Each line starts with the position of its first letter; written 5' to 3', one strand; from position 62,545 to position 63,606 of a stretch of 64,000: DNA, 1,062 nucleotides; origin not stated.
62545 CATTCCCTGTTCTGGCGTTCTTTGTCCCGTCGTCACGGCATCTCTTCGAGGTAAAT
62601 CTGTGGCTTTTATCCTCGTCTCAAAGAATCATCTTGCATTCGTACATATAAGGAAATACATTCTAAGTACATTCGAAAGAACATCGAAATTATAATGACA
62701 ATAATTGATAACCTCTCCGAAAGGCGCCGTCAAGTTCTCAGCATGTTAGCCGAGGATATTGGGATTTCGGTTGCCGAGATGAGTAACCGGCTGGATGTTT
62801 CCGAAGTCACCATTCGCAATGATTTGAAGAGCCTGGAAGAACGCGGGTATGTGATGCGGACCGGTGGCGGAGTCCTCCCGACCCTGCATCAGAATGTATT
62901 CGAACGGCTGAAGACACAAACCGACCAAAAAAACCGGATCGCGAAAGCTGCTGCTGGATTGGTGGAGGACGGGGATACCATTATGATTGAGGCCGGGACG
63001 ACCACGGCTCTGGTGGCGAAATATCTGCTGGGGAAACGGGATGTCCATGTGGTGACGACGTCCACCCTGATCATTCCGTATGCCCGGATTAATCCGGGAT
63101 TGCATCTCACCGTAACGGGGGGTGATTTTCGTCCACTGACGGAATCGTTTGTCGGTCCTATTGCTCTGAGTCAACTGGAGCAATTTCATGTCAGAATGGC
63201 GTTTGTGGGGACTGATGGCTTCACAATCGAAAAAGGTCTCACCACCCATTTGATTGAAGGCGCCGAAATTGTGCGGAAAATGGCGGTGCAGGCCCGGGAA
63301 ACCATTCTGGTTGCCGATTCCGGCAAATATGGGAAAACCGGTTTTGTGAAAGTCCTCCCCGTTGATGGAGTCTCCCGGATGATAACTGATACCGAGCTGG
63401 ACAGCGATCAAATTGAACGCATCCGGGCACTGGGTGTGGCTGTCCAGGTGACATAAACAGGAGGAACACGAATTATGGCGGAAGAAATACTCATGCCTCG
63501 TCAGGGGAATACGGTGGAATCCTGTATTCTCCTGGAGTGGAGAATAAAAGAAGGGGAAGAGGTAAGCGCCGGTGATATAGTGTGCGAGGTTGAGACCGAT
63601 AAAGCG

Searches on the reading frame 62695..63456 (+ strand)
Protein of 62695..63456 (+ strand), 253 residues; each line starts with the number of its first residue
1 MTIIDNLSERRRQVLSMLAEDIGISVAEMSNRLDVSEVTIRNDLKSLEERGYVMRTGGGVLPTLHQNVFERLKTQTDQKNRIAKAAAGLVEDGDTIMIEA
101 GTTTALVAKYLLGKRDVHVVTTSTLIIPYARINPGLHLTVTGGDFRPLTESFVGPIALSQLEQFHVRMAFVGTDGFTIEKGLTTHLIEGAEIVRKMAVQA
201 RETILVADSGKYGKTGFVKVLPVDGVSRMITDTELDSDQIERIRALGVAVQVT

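Call 41: search_protein_families(library=pfam, proteins=[window:62695-63456:+], max_evalue=0.01)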
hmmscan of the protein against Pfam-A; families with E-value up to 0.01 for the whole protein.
window:62695-63456:+ (253 aa): 16 families
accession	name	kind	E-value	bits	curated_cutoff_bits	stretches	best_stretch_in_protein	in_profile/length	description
PF00455.28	DeoRC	-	1.5e-47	162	31.8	1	75-233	2-160/160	DeoR C terminal sensor domain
PF08220.18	HTH_DeoR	-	1.3e-11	44.5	21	1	10-60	1-51/57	DeoR-like helix-turn-helix domain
PF08279.18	HTH_11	-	2.2e-09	37.5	25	1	10-52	1-44/55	HTH domain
PF25213.1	HVO_A0261_N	-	4.3e-06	26.9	35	1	8-59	10-60/86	HVO_A0261 N-terminal domain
PF00196.25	GerE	-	0.00016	21.6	23.5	1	5-45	1-39/57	Bacterial regulatory proteins, luxR family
PF13412.12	HTH_24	-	0.00017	21.6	21.9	1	7-53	1-47/48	Winged helix-turn-helix DNA-binding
PF01047.28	MarR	-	0.00032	21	24.6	1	11-56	5-50/59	MarR family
PF12840.13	HTH_20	-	0.00039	20.8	27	1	11-51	6-46/51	Helix-turn-helix domain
PF01022.26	HTH_5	-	0.00054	20.2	22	1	9-53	2-45/47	Bacterial regulatory protein, arsR family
PF25212.1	HVO_A0114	-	0.00077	19.6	27.6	1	6-59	19-72/84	HVO_A0114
PF01978.25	TrmB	-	0.0013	19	25.6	1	7-59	6-58/68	Sugar-specific transcriptional regulator TrmB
PF12802.13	MarR_2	-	0.0015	19.1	27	1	13-55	9-52/61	MarR family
PF09339.16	HTH_IclR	-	0.004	17.3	22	1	13-55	7-50/52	IclR helix-turn-helix domain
PF01726.22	LexA_DNA_bind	-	0.0049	17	23.7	0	6-57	3-60/65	LexA DNA binding domain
PF04545.22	Sigma70_r4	-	0.0068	16.3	24.1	0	4-42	2-39/50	Sigma-70, region 4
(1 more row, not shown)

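Call 70: find_encoding_contigs(protein=window:62695-63456:+, flank=10000, max_places=1)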
Protein window:62695-63456:+ (253 aa): no gene with exactly this product is on record in the collection.
